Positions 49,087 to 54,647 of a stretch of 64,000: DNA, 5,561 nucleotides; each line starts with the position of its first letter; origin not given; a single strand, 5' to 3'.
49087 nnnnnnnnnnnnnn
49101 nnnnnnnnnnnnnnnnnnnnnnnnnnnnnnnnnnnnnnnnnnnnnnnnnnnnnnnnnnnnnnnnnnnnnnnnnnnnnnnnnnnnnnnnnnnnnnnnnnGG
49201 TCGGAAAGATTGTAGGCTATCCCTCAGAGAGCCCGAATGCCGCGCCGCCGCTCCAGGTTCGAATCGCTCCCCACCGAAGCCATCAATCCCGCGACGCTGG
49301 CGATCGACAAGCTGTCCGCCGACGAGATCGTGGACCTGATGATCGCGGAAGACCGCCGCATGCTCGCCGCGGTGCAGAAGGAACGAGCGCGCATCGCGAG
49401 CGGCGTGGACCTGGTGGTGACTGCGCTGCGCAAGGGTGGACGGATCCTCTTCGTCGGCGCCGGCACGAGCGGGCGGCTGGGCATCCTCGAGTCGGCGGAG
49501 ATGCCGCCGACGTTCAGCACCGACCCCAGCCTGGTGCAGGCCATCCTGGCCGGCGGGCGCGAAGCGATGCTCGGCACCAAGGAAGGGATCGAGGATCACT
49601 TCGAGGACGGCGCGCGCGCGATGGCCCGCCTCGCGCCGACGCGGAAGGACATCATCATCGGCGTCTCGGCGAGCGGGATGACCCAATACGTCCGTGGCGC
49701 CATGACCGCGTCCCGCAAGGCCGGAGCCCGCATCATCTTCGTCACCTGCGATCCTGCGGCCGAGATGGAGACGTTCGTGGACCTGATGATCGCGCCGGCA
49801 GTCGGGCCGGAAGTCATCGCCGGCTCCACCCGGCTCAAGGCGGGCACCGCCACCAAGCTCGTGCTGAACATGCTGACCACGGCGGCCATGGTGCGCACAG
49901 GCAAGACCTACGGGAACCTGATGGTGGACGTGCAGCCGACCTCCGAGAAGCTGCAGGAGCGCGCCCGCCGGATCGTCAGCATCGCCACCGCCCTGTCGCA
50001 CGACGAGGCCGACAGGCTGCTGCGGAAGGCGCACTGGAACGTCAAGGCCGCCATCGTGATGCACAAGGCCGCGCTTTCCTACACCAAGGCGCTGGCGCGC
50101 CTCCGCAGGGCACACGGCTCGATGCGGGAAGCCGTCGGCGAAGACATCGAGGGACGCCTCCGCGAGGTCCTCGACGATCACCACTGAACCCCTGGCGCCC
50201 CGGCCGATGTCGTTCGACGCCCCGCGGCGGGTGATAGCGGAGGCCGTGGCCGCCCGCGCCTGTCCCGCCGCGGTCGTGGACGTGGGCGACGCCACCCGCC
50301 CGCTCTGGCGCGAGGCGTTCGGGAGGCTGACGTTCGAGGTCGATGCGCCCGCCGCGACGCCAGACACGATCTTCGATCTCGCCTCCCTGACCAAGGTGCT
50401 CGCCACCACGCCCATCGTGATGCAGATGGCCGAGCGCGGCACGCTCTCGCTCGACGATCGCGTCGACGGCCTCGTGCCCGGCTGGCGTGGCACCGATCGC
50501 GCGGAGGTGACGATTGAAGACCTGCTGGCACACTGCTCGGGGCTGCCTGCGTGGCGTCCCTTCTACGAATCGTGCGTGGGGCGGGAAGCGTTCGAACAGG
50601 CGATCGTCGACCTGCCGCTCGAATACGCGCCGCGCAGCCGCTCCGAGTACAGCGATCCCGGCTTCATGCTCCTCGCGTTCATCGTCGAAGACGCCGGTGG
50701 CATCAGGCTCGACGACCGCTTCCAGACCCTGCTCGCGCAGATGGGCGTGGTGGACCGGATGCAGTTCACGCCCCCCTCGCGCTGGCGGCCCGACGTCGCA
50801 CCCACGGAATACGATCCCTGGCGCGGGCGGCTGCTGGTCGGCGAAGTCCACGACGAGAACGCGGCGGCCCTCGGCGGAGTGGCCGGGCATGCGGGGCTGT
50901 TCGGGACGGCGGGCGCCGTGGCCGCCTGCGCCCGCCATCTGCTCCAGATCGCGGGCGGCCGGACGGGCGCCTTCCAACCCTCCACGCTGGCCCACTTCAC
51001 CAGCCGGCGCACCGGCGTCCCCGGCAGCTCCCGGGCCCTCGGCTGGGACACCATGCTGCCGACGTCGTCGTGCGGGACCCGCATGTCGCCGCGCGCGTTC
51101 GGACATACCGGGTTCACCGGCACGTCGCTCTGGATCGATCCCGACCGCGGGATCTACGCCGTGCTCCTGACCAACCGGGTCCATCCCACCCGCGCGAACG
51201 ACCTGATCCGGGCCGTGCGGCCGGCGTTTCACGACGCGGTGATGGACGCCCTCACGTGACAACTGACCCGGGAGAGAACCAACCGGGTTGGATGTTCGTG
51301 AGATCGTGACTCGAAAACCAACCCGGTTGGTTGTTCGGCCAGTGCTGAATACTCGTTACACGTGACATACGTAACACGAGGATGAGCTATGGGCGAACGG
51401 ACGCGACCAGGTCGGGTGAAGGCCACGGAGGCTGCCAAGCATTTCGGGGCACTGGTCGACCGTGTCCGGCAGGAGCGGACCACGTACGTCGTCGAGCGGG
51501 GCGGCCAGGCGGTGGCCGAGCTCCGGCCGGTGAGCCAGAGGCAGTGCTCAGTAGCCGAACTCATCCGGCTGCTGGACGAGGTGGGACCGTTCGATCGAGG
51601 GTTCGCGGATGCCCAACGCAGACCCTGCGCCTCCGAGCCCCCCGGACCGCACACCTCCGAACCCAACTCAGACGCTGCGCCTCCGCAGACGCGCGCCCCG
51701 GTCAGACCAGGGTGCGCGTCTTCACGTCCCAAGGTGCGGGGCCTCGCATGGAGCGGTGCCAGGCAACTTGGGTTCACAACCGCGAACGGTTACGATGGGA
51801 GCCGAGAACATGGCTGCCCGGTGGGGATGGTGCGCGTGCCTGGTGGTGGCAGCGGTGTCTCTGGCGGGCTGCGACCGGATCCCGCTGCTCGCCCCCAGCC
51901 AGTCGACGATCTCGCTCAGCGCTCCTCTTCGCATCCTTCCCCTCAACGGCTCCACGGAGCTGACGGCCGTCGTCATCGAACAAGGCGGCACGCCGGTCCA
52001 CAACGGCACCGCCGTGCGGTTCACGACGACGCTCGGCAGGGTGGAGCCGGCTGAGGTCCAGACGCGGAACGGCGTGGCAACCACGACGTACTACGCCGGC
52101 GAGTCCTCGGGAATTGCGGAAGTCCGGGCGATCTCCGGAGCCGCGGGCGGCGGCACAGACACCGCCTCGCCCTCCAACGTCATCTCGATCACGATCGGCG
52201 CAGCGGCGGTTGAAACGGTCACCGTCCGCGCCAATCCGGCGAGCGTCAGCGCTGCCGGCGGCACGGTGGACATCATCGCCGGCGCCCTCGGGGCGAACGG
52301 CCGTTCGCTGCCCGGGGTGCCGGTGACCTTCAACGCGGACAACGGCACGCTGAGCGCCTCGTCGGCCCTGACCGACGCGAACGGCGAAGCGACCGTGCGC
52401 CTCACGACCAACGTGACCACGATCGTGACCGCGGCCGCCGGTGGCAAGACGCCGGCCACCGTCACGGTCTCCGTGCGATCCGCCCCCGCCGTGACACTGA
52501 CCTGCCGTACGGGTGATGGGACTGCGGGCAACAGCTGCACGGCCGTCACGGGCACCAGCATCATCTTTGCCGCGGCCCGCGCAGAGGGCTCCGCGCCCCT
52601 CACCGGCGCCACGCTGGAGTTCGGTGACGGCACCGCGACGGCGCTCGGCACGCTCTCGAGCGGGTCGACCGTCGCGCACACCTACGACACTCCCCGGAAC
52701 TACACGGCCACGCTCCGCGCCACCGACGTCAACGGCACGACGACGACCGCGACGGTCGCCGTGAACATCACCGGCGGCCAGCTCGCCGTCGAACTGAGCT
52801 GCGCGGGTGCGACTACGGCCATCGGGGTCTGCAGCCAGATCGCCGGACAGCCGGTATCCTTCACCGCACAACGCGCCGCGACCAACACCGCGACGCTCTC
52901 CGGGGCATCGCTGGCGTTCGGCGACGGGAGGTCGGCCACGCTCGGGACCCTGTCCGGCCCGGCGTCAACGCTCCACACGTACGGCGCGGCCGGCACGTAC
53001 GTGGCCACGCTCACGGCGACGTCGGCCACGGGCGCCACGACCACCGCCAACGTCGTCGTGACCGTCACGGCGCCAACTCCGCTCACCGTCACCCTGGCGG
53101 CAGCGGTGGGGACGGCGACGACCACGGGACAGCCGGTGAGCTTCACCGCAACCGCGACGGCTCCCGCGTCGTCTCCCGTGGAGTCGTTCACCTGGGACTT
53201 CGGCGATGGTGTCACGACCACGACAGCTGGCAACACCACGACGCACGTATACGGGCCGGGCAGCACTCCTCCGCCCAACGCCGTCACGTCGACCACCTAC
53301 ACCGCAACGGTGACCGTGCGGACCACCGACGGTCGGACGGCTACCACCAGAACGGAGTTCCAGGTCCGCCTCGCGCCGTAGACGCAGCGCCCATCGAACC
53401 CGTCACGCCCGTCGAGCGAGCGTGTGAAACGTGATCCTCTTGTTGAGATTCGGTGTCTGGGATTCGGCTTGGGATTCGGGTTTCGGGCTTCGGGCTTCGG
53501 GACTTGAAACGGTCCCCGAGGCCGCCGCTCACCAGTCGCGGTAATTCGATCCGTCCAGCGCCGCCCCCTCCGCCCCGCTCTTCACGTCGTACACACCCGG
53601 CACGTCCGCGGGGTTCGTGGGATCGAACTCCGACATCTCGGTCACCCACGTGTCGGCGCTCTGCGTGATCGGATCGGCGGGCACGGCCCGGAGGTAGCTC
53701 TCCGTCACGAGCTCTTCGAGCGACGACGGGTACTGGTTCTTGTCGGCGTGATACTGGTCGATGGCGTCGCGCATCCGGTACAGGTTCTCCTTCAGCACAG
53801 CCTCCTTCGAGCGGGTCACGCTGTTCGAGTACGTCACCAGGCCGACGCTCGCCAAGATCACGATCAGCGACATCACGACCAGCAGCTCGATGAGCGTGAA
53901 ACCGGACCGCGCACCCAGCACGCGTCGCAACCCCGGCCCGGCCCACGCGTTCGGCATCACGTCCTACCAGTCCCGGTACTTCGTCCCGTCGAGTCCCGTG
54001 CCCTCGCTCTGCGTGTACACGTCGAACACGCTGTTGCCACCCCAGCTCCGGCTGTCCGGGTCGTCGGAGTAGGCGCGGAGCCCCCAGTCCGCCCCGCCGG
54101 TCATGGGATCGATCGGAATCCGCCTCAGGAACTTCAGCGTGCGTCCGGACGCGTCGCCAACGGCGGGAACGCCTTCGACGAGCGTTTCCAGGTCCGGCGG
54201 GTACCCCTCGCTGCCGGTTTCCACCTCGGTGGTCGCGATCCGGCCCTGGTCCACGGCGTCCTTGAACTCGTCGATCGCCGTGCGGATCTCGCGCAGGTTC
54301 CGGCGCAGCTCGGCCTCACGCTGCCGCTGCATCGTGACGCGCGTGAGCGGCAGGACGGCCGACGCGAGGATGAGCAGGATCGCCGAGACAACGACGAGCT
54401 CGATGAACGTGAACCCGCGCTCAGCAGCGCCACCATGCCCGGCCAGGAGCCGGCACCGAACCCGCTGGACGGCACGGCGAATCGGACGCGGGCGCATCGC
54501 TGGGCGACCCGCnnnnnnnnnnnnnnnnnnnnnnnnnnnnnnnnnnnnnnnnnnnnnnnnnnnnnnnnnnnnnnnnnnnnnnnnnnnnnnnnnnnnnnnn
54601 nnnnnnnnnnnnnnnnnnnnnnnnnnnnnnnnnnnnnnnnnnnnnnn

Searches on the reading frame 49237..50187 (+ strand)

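Call 8: search_protein_families(library=pfam, proteins=[window:49237-50187:+])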
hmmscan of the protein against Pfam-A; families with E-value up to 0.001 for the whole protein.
window:49237-50187:+ (316 aa): 5 families
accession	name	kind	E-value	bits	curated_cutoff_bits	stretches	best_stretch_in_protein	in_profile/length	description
PF22645.1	GKRP_SIS_N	-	2e-16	60.2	27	1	53-157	2-110/113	Glucokinase regulatory protein N-terminal SIS domain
PF13580.11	SIS_2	-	2.1e-08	34.8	27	1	41-170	8-137/138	SIS domain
PF22198.1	GKRP_SIS_2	-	7.1e-06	26.3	27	1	51-115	5-69/191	Glucokinase regulatory protein, second SIS domain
PF01380.27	SIS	-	0.00016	22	25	0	134-215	51-130/131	SIS domain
PF20741.3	GKRP-like_C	-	0.00021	22.2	27.7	1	227-271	2-46/100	C-terminal lid domain of glucokinase regulatory protein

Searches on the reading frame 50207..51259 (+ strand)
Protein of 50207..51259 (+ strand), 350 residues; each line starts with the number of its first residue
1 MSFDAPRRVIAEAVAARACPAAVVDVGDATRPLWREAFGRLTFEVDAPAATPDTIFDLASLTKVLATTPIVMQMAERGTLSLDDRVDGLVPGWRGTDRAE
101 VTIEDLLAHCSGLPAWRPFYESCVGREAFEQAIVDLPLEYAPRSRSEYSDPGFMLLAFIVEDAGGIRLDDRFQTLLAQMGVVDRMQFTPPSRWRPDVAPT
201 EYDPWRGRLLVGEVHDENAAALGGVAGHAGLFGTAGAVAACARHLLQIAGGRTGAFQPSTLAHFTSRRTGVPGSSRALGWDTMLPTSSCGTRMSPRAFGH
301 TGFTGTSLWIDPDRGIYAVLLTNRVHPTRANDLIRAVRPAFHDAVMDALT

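Call 8: search_protein_families(library=pfam, proteins=[window:50207-51259:+])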
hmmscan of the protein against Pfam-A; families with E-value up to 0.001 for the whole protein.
window:50207-51259:+ (350 aa): 1 family
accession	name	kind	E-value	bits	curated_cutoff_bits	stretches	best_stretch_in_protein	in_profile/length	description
PF00144.29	Beta-lactamase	-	1.8e-49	169.2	27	1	7-335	2-322/329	Beta-lactamase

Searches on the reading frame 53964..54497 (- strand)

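Call 45: search_protein_families(library=pfam, max_evalue=0.00001, proteins=[window:53964-54497:-])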
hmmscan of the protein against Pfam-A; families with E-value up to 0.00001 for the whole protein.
window:53964-54497:- (177 aa): 1 family
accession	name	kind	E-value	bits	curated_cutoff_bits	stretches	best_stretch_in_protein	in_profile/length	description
PF07963.17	N_methyl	-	6.5e-06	25.9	21.2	0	25-49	3-27/27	Prokaryotic N-terminal methylation motif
